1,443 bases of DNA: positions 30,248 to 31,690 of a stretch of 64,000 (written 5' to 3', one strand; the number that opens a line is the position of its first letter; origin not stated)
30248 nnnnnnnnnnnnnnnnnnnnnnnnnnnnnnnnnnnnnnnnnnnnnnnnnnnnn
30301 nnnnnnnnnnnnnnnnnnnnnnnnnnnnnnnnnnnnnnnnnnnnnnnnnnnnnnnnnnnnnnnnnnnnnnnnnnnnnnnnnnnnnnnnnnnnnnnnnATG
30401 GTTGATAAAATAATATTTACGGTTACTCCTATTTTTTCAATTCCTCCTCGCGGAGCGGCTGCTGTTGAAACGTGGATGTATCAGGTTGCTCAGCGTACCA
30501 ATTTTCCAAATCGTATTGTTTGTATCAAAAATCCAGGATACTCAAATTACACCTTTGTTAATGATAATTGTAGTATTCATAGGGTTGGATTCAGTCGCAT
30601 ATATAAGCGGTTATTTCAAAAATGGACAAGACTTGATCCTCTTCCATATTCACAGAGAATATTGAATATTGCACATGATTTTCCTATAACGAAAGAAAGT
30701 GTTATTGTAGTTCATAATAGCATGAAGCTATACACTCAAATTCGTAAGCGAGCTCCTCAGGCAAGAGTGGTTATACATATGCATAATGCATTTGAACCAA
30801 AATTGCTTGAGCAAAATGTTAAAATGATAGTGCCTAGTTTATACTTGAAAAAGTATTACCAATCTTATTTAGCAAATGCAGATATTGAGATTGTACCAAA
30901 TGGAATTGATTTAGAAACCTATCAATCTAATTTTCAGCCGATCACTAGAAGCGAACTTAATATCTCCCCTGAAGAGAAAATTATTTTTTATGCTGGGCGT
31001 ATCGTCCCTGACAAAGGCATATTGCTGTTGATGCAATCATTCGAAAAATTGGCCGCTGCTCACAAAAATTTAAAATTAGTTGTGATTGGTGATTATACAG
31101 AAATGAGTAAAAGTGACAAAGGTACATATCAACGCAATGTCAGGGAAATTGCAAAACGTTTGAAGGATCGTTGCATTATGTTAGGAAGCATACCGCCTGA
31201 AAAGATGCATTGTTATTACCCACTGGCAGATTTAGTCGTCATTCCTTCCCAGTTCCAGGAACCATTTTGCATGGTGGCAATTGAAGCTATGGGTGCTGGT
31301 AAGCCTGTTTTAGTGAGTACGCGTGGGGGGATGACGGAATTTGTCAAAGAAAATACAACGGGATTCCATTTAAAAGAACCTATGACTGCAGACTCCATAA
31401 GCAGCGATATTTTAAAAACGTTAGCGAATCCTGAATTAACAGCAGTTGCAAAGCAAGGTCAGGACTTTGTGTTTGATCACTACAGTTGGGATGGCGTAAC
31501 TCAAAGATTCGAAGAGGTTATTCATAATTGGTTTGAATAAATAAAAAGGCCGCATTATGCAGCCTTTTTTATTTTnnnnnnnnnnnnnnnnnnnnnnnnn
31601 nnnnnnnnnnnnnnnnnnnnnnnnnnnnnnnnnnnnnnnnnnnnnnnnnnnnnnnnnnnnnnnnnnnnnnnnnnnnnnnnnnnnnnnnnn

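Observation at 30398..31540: Terminal outer-core glycosyltransferase is GT4-fold, with uncertain specificity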

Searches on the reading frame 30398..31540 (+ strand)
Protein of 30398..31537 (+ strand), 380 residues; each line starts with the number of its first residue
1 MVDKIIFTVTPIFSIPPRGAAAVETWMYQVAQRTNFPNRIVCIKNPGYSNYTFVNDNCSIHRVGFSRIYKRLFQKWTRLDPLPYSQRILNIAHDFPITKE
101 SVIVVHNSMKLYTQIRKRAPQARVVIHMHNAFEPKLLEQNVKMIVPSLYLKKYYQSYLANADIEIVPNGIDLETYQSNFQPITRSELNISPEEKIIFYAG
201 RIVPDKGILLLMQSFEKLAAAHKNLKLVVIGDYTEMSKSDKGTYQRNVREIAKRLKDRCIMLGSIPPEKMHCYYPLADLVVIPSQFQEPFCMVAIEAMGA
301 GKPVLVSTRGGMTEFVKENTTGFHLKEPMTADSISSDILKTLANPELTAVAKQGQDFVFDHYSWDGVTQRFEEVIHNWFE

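Call 8: search_protein_families(proteins=[window:30398-31537:+], library=ncbifam, max_evalue=0.00001)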
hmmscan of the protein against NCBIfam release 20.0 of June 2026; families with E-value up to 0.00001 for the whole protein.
window:30398-31537:+ (380 aa): 30 families (the best 25 are shown)
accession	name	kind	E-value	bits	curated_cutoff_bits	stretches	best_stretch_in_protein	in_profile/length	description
NF012028.0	PRK15484.1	subfamily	5e-232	769.7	618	1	1-380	1-380/380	lipopolysaccharide N-acetylglucosaminyltransferase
TIGR04157.1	glyco_rSAM_CFB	subfamily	8.4e-26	90.9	400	1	157-345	189-375/406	TIGR04157 family glycosyltransferase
TIGR04047.1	MSMEG_0565_glyc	hypoth_equivalog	6.2e-23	81.5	259.85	1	160-370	158-366/373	MSMEG_0565 family glycosyltransferase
TIGR03999.1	thiol_BshA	equivalog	8.7e-23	80.8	273.7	1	147-376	152-371/375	N-acetyl-alpha-D-glucosaminyl L-malate synthase BshA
TIGR03449.1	mycothiol_MshA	equivalog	7.8e-22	77.7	462.5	1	155-373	181-398/406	D-inositol-3-phosphate glycosyltransferase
NF038295.1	EPS_HpsP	equivalog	2.1e-21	76.4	550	1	162-371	178-380/388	hormogonium polysaccharide biosynthesis glycosyltransferase HpsP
TIGR02149.1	glgA_Coryne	subfamily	5.6e-20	71.8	302.4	1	157-374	165-386/391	glycogen synthase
TIGR04063.1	stp3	hypoth_equivalog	1.8e-19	69.9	442.05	1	159-376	178-393/397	TIGR04063 family PEP-CTERM/XrtA system glycosyltransferase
NF041876.1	EPS_EpsE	equivalog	6.8e-19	68.4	400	1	161-363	186-381/389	exopolysaccharide biosynthesis GT4 family glycosyltransferase EpsE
NF053787.1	GlcN_PG_synth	equivalog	1.6e-18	66.7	480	1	130-371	134-352/361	N-acetylglucosaminyl phosphatidylglycerol synthase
NF047684.1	TeichurnBiosyTuaC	equivalog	7.1e-18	64.7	550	1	157-363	181-374/391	teichuronic acid biosynthesis protein TuaC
NF038298.1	EPS_HpsO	equivalog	1.7e-16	60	575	1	161-369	168-378/388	hormogonium polysaccharide biosynthesis glycosyltransferase HpsO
NF038229.1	Glyco4_Geo_Pelo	equivalog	9.6e-16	57.7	400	1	161-375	133-333/338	GPMC system family 4 glycosyltransferase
NF046085.1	XrtY_assoc_Gly1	equivalog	1.2e-15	57.3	400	1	111-374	136-380/387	XrtY-associated glycosyltransferase XYAG1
TIGR02095.1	glgA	subfamily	6.2e-15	54.8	328.45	1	186-375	287-474/477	glycogen/starch synthase, ADP-glucose type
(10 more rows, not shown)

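Call 9: profile_search(protein=window:30398-31537:+)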
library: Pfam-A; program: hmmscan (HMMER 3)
A. the first sequence (380 residues): domains with independent E <= 10: 5; with E <= 0.001: 4
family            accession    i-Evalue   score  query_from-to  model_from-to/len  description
Glycos_transf_1   PF00534.26    1.4e-34   119.5     182-350         4-164/172  Glycosyl transferases group 1
Glyco_trans_1_4   PF13692.12    9.6e-24    84.7     194-344         2-142/142  Glycosyl transferases group 1
GT4-conflict      PF20706.3     4.2e-10    39.6     190-323       194-327/385  Family 4 Glycosyltransferase in conflict systems
Glyco_transf_4    PF13439.12      8e-05    23.2      68-173        44-169/170  Glycosyltransferase Family 4
Glyco_trans_1_2   PF13524.12     0.0053    17.1     295-371        68-142/144  Glycosyl transferase-like

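Call 29: find_homologous_proteins(query=window:30398-31537:+, max_evalue=1e-20)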
Query window:30398-31537:+ (380 aa): 237 proteins with E <= 1e-20 among 2887 candidates; the best 120 are listed.
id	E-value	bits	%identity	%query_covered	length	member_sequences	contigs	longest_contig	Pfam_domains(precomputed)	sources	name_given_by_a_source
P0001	3.7e-256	867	99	100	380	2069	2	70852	PF00534.27,PF13439.13,PF20706.4,PF13692.13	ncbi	ncbi:lipopolysaccharide N-acetylglucosaminyltransferase [Escherichia coli]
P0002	2.3e-229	779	99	90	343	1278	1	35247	PF00534.27,PF13439.13,PF20706.4,PF13692.13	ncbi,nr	ncbi:lipopolysaccharide N-acetylglucosaminyltransferase, partial [Escherichia coli]|nr:lipopolysacch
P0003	8.8e-226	767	90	100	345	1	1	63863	PF00534.27,PF13439.13,PF20706.4,PF13692.13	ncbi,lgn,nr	ncbi:glycosyltransferase [Escherichia coli]|nr:glycosyltransferase [Escherichia coli]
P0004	9.6e-201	685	77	100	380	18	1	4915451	PF00534.27,PF13524.13,PF20706.4,PF13692.13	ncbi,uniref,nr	ncbi:lipopolysaccharide N-acetylglucosaminyltransferase [Citrobacter enshiensis]|uniref:lipopolysacc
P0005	9.2e-200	681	77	100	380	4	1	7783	PF00534.27,PF20706.4,PF13692.13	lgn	-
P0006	8.7e-199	678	76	100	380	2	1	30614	PF00534.27,PF20706.4,PF13692.13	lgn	-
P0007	2.8e-198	676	75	100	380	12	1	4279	PF00534.27,PF20706.4,PF13692.13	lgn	-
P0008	3.9e-198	676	75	100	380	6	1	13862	PF00534.27,PF20706.4,PF13692.13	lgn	-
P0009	3.9e-198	676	75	100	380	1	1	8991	PF00534.27,PF20706.4,PF13692.13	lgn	-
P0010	3.9e-198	676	75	100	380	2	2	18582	PF00534.27,PF20706.4,PF13692.13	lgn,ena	-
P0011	4.0e-198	676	75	100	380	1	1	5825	PF00534.27,PF20706.4,PF13692.13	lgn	-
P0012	1.9e-197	674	75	100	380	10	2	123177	PF00534.27,PF20706.4,PF13692.13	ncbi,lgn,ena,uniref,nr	ncbi:lipopolysaccharide N-acetylglucosaminyltransferase [Cedecea davisae]|uniref:lipopolysaccharide 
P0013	5.0e-197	672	75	100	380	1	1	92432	PF00534.27,PF20706.4,PF13692.13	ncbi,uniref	ncbi:MAG: lipopolysaccharide N-acetylglucosaminyltransferase [Silvania sp.]|uniref:lipopolysaccharid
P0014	1.3e-196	671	75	100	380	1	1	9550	PF00534.27,PF20706.4,PF13692.13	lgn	-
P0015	5.7e-196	669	76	100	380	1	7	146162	PF00534.27,PF20706.4,PF13692.13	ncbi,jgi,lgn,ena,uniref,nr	ncbi:lipopolysaccharide N-acetylglucosaminyltransferase [Atlantibacter sp.]|uniref:lipopolysaccharid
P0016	7.7e-196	668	76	100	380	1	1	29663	PF00534.27,PF20706.4,PF13692.13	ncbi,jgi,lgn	-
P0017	7.9e-196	668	76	100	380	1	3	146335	PF00534.27,PF20706.4,PF13692.13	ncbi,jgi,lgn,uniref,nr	ncbi:lipopolysaccharide N-acetylglucosaminyltransferase [Atlantibacter sp.]|uniref:lipopolysaccharid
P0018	7.9e-196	668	76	100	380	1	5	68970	PF00534.27,PF20706.4,PF13692.13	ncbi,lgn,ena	-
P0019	8.0e-196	668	76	100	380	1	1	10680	PF00534.27,PF20706.4,PF13692.13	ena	-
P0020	8.1e-196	668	76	100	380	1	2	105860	PF00534.27,PF20706.4,PF13692.13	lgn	-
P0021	1.1e-195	668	76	100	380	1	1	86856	PF00534.27,PF20706.4,PF13692.13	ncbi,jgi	-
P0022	1.1e-195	668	76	100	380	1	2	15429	PF00534.27,PF20706.4,PF13692.13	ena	-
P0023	3.7e-195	666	76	100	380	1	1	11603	PF00534.27,PF20706.4,PF13692.13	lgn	-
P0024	9.9e-195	665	76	100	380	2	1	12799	PF00534.27,PF20706.4,PF13692.13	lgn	-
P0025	1.0e-194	665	76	100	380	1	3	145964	PF00534.27,PF20706.4,PF13692.13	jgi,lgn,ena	-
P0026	1.3e-194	664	76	100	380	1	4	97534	PF00534.27,PF20706.4,PF13692.13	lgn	-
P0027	1.8e-194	664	74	100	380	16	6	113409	PF00534.27,PF20706.4,PF13692.13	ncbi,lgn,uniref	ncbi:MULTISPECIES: lipopolysaccharide N-acetylglucosaminyltransferase [unclassified Cedecea]|uniref:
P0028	4.5e-194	663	76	100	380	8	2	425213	PF00534.27,PF20706.4,PF13692.13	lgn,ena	-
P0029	7.1e-194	662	75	100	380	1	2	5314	PF00534.27,PF20706.4,PF13692.13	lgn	-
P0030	7.1e-193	659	74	100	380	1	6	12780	PF00534.27,PF20706.4,PF13692.13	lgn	-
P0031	7.1e-193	659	74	100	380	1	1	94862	PF00534.27,PF20706.4,PF13692.13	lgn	-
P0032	7.1e-193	659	74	100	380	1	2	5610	PF00534.27,PF20706.4,PF13692.13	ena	-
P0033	9.6e-193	658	74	100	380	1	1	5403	PF00534.27,PF20706.4,PF13692.13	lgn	-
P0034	1.3e-192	658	74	100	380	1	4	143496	PF00534.27,PF13439.13,PF20706.4,PF13692.13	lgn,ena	-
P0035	1.3e-192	658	74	100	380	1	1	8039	PF00534.27,PF20706.4,PF13692.13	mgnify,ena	mgnify:FL=1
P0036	1.8e-192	657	74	100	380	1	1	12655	PF00534.27,PF13439.13,PF20706.4,PF13692.13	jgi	-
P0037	1.8e-192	657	74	100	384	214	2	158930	PF00534.27,PF13439.13,PF20706.4,PF13692.13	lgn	-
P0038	1.9e-192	657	74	100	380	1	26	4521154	PF00534.27,PF20706.4,PF13692.13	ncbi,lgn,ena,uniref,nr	ncbi:lipopolysaccharide N-acetylglucosaminyltransferase [Leclercia pneumoniae]|uniref:lipopolysaccha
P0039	1.9e-192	657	74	100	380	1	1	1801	PF00534.27,PF20706.4,PF13692.13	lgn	-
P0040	1.9e-192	657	74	100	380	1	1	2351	PF00534.27,PF20706.4,PF13692.13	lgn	-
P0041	2.5e-192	657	74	100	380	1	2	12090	PF00534.27,PF20706.4,PF13692.13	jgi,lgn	-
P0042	2.6e-192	657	74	100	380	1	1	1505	PF00534.27,PF20706.4,PF13692.13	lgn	-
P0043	2.6e-192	657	74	100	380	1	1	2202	PF00534.27,PF20706.4,PF13692.13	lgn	-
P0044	2.6e-192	657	74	100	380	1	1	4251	PF00534.27,PF20706.4,PF13692.13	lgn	-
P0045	2.6e-192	657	74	100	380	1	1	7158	PF00534.27,PF20706.4,PF13692.13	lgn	-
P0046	3.4e-192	656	74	100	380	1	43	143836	PF00534.27,PF13439.13,PF20706.4,PF13692.13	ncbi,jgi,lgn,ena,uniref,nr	ncbi:lipopolysaccharide N-acetylglucosaminyltransferase [Atlantibacter hermannii]|uniref:lipopolysac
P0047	3.5e-192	656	74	100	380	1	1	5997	PF00534.27,PF20706.4,PF13692.13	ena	-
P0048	3.6e-192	656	74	100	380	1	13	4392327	PF00534.27,PF20706.4,PF13692.13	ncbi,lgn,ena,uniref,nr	ncbi:lipopolysaccharide N-acetylglucosaminyltransferase [Leclercia pneumoniae]|uniref:Lipopolysaccha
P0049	3.6e-192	656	74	100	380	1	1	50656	PF00534.27,PF20706.4,PF13692.13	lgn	-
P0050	3.6e-192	656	74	100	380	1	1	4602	PF00534.27,PF20706.4,PF13692.13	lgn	-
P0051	4.7e-192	656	74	100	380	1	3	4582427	PF00534.27,PF20706.4,PF13692.13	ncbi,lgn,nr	ncbi:glycosyl transferases group 1 family protein [Enterobacteriaceae bacterium ATCC 29904]|nr:glyco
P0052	4.8e-192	656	74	100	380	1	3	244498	PF00534.27,PF20706.4,PF13692.13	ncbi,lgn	ncbi:lipopolysaccharide N-acetylglucosaminyltransferase [Leclercia pneumoniae]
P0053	4.9e-192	656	74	100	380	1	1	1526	PF00534.27,PF20706.4,PF13692.13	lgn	-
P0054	6.4e-192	656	74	100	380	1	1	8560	PF00534.27,PF13524.13,PF20706.4,PF13692.13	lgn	-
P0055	6.4e-192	656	73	100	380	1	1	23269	PF00534.27,PF20706.4,PF13692.13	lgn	-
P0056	6.5e-192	656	74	100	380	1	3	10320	PF00534.27,PF20706.4,PF13692.13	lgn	-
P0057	6.5e-192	656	74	100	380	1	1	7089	PF00534.27,PF20706.4,PF13692.13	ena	-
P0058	6.8e-192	655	73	100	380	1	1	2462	PF00534.27,PF20706.4,PF13692.13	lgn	-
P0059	8.9e-192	655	74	100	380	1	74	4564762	PF00534.27,PF20706.4,PF13692.13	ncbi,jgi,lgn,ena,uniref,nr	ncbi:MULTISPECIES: lipopolysaccharide N-acetylglucosaminyltransferase [Atlantibacter]|uniref:lipopol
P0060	8.9e-192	655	74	100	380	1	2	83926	PF00534.27,PF20706.4,PF13692.13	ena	-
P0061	9.0e-192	655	74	100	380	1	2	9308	PF00534.27,PF20706.4,PF13692.13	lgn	-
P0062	9.2e-192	655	74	100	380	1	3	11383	PF00534.27,PF20706.4,PF13692.13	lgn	-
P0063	9.3e-192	655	74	100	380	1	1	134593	PF00534.27,PF20706.4,PF13692.13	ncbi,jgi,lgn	-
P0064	9.3e-192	655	74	100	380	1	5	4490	PF00534.27,PF20706.4,PF13692.13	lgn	-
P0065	9.4e-192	655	74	100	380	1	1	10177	PF00534.27,PF20706.4,PF13692.13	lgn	-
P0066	1.2e-191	655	74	100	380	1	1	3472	PF00534.27,PF13439.13,PF20706.4,PF13692.13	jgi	-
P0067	1.3e-191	655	74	100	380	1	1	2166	PF00534.27,PF20706.4,PF13692.13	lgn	-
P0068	1.3e-191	655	74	100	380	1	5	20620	PF00534.27,PF20706.4,PF13692.13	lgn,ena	-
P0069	1.3e-191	655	74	100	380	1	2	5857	PF00534.27,PF20706.4,PF13692.13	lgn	-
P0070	1.7e-191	654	74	100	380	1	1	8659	PF00534.27,PF13439.13,PF20706.4,PF13692.13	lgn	-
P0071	1.7e-191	654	74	100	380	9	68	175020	PF00534.27,PF20706.4,PF13692.13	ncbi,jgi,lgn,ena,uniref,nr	ncbi:lipopolysaccharide N-acetylglucosaminyltransferase [Atlantibacter hermannii]|uniref:lipopolysac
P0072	1.7e-191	654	73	100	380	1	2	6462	PF00534.27,PF20706.4,PF13692.13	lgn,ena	-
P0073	1.7e-191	654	74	100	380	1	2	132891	PF00534.27,PF20706.4,PF13692.13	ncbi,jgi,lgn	-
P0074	1.7e-191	654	74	100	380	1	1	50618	PF00534.27,PF20706.4,PF13692.13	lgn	-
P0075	1.8e-191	654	74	100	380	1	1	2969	PF00534.27,PF20706.4,PF13692.13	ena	-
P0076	2.3e-191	654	74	100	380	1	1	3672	PF00534.27,PF20706.4,PF13692.13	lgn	-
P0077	2.3e-191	654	74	100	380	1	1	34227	PF00534.27,PF13524.13,PF20706.4,PF13692.13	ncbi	-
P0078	2.3e-191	654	74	100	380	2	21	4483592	PF00534.27,PF13524.13,PF20706.4,PF13692.13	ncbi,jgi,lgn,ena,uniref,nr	ncbi:lipopolysaccharide N-acetylglucosaminyltransferase [Atlantibacter hermannii]|uniref:lipopolysac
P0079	2.4e-191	654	74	100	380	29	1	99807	PF00534.27,PF13439.13,PF20706.4,PF13692.13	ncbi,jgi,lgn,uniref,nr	ncbi:lipopolysaccharide N-acetylglucosaminyltransferase [Atlantibacter hermannii]|uniref:lipopolysac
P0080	2.4e-191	654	73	100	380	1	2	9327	PF00534.27,PF20706.4,PF13692.13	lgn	-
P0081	2.4e-191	654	73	100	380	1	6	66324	PF00534.27,PF20706.4,PF13692.13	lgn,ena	-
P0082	2.5e-191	654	74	100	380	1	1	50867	PF00534.27,PF20706.4,PF13692.13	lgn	-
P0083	3.1e-191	653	74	100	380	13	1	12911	PF00534.27,PF20706.4,PF13692.13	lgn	-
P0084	3.2e-191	653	74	100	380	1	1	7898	PF00534.27,PF20706.4,PF13692.13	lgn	-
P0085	3.3e-191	653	73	100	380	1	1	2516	PF00534.27,PF20706.4,PF13692.13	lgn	-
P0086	3.3e-191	653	73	100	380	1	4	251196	PF00534.27,PF20706.4,PF13692.13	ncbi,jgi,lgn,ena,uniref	ncbi:lipopolysaccharide N-acetylglucosaminyltransferase [Leclercia pneumoniae]|uniref:lipopolysaccha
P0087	3.4e-191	653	73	100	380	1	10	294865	PF00534.27,PF20706.4,PF13692.13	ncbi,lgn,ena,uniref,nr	ncbi:lipopolysaccharide N-acetylglucosaminyltransferase [Leclercia pneumoniae]|uniref:lipopolysaccha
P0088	3.4e-191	653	73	100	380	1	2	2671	PF00534.27,PF20706.4,PF13692.13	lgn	-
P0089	4.4e-191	653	74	100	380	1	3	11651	PF00534.27,PF13439.13,PF20706.4,PF13692.13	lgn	-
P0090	4.6e-191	653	73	100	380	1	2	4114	PF00534.27,PF20706.4,PF13692.13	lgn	-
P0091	4.6e-191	653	73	100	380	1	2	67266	PF00534.27,PF20706.4,PF13692.13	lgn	-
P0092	8.2e-191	652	74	100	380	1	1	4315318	PF00534.27,PF20706.4,PF13692.13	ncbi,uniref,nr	ncbi:lipopolysaccharide N-acetylglucosaminyltransferase [Atlantibacter hermannii]|uniref:lipopolysac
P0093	8.5e-191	652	74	100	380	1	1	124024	PF00534.27,PF13524.13,PF20706.4,PF13692.13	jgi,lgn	-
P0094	8.8e-191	652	73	100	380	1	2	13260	PF00534.27,PF20706.4,PF13692.13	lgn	-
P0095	1.2e-190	651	74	100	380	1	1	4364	PF00534.27,PF13439.13,PF20706.4,PF13692.13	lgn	-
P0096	1.2e-190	651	73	100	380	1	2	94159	PF00534.27,PF20706.4,PF13692.13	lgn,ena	-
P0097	1.2e-190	651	73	100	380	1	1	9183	PF00534.27,PF20706.4,PF13692.13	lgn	-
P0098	1.7e-190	651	73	100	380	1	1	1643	PF00534.27,PF20706.4,PF13692.13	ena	-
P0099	2.2e-190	651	74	100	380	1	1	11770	PF00534.27,PF20706.4,PF13692.13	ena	-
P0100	2.3e-190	650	73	100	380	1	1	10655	PF00534.27,PF20706.4,PF13692.13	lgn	-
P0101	3.0e-190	650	74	100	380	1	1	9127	PF00534.27,PF20706.4,PF13692.13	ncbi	-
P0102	5.9e-190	649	73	100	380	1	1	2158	PF00534.27,PF20706.4,PF13692.13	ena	-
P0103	8.0e-190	649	74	100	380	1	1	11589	PF00534.27,PF13439.13,PF20706.4,PF13692.13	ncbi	-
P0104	1.4e-187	641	73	100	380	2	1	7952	PF00534.27,PF20706.4,PF13692.13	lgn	-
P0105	1.7e-184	631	71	100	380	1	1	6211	PF00534.27,PF20706.4,PF13692.13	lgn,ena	-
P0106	2.3e-184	631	71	100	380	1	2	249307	PF00534.27,PF20706.4,PF13692.13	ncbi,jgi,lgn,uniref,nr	ncbi:lipopolysaccharide N-acetylglucosaminyltransferase [Leclercia sp. UBA2479]|uniref:lipopolysacch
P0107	2.3e-184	631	71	100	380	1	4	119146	PF00534.27,PF20706.4,PF13692.13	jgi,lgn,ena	-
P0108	2.3e-184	631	71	100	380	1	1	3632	PF00534.27,PF20706.4,PF13692.13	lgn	-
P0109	2.3e-184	631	71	100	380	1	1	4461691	PF00534.27,PF20706.4,PF13692.13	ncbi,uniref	ncbi:lipopolysaccharide N-acetylglucosaminyltransferase [Leclercia pneumoniae]|uniref:lipopolysaccha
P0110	4.3e-184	630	71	100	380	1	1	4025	PF00534.27,PF20706.4,PF13692.13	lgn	-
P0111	6.0e-184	629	71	100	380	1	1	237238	PF00534.27,PF20706.4,PF13692.13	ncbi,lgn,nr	ncbi:lipopolysaccharide N-acetylglucosaminyltransferase [Enterobacteriaceae bacterium RIT814]|nr:lip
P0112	8.3e-184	629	71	100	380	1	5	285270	PF00534.27,PF20706.4,PF13692.13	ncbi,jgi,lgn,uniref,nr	ncbi:lipopolysaccharide N-acetylglucosaminyltransferase [Leclercia sp. UBA1284]|uniref:lipopolysacch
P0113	1.8e-183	628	71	100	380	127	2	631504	PF00534.27,PF20706.4,PF13692.13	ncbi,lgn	-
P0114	3.0e-183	627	71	100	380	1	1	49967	PF00534.27,PF20706.4,PF13692.13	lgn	-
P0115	3.0e-183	627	71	100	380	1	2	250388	PF00534.27,PF20706.4,PF13692.13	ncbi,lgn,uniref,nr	ncbi:lipopolysaccharide N-acetylglucosaminyltransferase [Leclercia sp. UBA5958]|uniref:lipopolysacch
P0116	1.7e-182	625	71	100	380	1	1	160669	PF00534.27,PF20706.4,PF13692.13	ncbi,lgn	ncbi:lipopolysaccharide N-acetylglucosaminyltransferase [Salmonella enterica]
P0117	3.9e-182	623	71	100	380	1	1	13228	PF00534.27,PF20706.4,PF13692.13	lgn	-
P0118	6.2e-182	623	70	100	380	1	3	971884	PF00534.27,PF20706.4,PF13692.13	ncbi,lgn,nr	ncbi:lipopolysaccharide N-acetylglucosaminyltransferase [Salmonella enterica]|nr:lipopolysaccharide 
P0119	6.3e-182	623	70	100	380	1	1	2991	PF00534.27,PF20706.4,PF13692.13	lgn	-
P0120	8.3e-182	622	71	100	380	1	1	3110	PF00534.27,PF20706.4,PF13692.13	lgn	-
